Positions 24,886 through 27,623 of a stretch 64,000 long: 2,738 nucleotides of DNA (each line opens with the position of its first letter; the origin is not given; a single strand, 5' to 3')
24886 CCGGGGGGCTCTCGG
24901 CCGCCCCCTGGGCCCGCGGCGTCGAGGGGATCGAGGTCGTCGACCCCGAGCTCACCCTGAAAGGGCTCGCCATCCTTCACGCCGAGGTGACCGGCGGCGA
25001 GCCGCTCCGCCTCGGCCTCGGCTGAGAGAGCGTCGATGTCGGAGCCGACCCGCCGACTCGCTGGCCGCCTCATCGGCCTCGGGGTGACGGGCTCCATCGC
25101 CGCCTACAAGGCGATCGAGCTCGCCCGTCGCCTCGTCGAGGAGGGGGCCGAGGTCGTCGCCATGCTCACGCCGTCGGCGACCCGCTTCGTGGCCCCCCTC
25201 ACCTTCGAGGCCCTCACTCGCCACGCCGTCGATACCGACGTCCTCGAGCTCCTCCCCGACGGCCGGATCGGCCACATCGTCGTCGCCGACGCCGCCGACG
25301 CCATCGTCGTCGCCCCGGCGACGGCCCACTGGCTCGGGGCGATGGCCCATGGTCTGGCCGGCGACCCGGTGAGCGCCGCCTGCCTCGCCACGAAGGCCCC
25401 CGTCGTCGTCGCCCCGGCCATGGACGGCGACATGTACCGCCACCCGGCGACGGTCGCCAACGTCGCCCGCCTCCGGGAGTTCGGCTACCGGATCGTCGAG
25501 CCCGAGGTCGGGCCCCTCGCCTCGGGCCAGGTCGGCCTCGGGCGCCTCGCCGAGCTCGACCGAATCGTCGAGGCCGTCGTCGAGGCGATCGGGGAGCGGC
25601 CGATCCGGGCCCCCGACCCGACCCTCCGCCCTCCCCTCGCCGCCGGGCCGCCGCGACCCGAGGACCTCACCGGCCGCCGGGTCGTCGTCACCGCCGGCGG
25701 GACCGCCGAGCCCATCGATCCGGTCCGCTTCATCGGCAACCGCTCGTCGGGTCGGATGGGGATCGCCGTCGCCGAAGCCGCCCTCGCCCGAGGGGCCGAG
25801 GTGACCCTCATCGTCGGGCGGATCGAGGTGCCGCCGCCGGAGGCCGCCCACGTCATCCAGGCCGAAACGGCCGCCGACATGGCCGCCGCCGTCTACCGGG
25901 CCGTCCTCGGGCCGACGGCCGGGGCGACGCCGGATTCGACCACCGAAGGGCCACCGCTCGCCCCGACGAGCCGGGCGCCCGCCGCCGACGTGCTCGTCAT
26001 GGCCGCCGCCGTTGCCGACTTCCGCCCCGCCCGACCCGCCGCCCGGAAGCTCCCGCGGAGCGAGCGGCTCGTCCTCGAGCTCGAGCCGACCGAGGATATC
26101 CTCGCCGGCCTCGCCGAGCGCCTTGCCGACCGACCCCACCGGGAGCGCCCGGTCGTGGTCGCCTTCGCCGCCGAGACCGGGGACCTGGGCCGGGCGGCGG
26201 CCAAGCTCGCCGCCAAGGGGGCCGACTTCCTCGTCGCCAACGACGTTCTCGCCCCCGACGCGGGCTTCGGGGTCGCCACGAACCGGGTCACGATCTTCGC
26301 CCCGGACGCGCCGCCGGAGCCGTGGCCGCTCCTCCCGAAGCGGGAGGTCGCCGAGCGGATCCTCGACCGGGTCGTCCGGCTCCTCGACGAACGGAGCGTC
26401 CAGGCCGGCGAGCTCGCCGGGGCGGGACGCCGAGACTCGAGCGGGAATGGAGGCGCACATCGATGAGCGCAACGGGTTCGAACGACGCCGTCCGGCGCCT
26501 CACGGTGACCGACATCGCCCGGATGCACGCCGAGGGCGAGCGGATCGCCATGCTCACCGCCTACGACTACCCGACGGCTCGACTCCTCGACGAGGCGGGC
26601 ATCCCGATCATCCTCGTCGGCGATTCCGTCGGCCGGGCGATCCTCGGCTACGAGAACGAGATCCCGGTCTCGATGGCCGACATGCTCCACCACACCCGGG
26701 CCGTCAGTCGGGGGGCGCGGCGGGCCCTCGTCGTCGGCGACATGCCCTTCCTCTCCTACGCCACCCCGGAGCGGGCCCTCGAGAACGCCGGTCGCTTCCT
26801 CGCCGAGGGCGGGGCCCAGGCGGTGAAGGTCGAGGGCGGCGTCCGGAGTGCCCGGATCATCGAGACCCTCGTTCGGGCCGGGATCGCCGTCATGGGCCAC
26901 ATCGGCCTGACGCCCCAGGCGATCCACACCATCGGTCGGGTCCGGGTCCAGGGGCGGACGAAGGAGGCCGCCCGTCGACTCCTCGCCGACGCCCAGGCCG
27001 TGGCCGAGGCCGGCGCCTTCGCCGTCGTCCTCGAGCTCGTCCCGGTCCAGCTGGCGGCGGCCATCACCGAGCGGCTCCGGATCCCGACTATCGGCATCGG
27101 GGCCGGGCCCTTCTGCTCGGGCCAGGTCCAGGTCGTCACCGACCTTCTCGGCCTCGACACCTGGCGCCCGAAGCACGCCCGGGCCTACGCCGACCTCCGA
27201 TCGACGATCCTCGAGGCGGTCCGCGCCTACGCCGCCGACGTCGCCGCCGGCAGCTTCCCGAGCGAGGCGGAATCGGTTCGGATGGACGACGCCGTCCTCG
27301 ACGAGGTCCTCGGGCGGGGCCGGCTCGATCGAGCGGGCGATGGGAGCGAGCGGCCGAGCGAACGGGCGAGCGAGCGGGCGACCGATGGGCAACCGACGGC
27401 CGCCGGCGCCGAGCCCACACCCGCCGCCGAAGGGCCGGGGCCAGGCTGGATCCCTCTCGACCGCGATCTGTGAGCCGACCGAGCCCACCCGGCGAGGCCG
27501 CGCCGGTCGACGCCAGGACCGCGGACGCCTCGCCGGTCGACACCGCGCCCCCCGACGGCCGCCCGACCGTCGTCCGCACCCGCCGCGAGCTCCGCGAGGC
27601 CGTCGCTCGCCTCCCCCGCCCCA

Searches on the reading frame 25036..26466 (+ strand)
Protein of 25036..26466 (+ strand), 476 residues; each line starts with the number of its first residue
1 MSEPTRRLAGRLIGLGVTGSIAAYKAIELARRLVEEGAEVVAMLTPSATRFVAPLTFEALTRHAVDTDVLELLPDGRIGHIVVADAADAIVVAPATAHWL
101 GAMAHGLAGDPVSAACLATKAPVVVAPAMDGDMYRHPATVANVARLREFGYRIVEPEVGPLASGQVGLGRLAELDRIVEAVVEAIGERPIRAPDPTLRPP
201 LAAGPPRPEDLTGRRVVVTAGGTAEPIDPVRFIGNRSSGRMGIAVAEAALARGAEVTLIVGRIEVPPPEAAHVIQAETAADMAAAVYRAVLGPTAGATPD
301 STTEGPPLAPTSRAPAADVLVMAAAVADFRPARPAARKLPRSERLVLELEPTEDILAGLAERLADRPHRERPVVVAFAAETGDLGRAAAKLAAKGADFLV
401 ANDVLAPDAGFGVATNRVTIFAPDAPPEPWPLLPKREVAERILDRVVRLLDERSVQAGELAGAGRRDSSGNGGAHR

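Call 66: search_protein_families(library=pfam, proteins=[window:25036-26466:+], max_evalue=0.00001)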
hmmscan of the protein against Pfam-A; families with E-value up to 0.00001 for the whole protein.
window:25036-26466:+ (476 aa): 2 families
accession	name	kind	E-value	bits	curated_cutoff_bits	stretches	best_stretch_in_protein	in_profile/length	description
PF04127.22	DFP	-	4e-56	190.2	22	2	211-289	1-79/186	DNA/pantothenate metabolism flavoprotein C-terminal domain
PF02441.25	Flavoprotein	-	7.2e-28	97.7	22.7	1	13-183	3-160/162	Flavoprotein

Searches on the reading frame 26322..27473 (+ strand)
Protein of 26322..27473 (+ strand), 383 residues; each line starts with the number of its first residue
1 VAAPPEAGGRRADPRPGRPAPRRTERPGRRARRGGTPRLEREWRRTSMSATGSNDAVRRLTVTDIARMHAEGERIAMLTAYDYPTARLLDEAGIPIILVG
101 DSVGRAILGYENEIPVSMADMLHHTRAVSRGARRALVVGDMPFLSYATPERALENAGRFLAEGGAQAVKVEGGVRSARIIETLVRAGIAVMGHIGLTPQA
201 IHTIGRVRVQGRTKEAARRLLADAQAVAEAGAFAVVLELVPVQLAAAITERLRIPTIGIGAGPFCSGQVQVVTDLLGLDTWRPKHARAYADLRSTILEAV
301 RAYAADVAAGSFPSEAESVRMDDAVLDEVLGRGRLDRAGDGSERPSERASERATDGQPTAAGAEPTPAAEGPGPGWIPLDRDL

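Call 69: search_protein_families(library=pfam, proteins=[window:26322-27473:+], max_evalue=0.00001)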
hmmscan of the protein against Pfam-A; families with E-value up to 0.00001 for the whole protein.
window:26322-27473:+ (383 aa): 1 family
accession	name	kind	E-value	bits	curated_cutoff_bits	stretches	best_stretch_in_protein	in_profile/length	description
PF02548.21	Pantoate_transf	-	1.9e-106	355.7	28.7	1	59-315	1-259/259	Ketopantoate hydroxymethyltransferase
